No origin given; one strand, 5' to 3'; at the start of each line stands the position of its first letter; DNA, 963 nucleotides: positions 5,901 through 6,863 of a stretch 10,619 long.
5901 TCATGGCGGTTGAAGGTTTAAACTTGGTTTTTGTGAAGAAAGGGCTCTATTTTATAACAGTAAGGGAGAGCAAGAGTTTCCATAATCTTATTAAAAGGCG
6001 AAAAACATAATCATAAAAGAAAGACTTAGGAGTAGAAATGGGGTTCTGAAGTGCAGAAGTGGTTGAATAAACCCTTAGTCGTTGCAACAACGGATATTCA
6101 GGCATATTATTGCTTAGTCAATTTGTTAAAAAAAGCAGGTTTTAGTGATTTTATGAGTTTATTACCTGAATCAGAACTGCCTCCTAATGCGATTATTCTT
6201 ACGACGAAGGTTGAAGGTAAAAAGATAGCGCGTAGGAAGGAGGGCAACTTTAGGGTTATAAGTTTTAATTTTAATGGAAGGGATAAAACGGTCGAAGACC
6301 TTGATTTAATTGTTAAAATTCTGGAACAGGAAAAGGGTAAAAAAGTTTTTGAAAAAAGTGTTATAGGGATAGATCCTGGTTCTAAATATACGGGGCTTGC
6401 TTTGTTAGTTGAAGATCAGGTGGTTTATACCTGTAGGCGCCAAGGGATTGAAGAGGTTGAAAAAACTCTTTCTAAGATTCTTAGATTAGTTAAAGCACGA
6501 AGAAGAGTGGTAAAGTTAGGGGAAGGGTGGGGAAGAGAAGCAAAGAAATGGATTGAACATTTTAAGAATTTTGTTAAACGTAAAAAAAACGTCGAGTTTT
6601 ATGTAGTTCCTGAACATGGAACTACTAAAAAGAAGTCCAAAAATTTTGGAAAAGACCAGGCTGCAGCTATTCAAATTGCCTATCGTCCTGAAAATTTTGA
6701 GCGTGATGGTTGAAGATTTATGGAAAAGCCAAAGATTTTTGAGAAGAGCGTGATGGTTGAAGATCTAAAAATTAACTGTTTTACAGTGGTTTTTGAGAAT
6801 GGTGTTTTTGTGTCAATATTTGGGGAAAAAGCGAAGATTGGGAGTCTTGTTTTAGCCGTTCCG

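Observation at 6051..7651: Tight operon linking a YqgF-like nuclease, a PAC4/LpdD-fold protein and UbiX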

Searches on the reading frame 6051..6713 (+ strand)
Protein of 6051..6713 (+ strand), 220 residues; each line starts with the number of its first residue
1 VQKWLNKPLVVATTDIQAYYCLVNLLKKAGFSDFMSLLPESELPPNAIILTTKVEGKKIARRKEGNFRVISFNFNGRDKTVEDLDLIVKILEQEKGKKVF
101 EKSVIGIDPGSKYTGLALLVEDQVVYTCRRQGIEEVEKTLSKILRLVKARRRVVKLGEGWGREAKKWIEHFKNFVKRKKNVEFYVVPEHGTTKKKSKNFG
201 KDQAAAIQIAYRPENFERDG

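Call 5: search_protein_families(library=pfam, proteins=[window:6051-6713:+], max_evalue=0.01)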
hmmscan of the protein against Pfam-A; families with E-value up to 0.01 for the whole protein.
window:6051-6713:+ (220 aa): 3 families
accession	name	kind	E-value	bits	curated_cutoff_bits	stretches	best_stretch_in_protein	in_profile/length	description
PF14239.11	RRXRR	-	4.4e-06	27.1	25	1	76-152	26-102/174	RRXRR protein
PF03652.20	RuvX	-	0.00031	21.5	29.2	1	103-199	2-105/134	Holliday junction resolvase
PF16921.10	Tex_YqgF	-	0.0064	17.4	27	0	103-192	2-96/126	Tex protein YqgF-like domain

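Call 6: search_protein_families(library=ncbifam, proteins=[window:6051-6713:+], max_evalue=0.01)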
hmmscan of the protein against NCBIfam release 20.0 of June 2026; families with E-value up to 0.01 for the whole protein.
window:6051-6713:+ (220 aa): 3 families
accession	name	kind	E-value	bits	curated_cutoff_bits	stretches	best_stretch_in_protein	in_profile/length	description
NF040563.1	guided_IscB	equivalog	0.00011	21.4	175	1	76-151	26-103/314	RNA-guided endonuclease IscB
NF001026.0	PRK00109.2-2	equivalog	0.0044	17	155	1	104-193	3-95/130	Holliday junction resolvase RuvX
TIGR01679.1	bact_FAD_ox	subfamily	0.0089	15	292.25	0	160-216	183-238/419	FAD-linked oxidoreductase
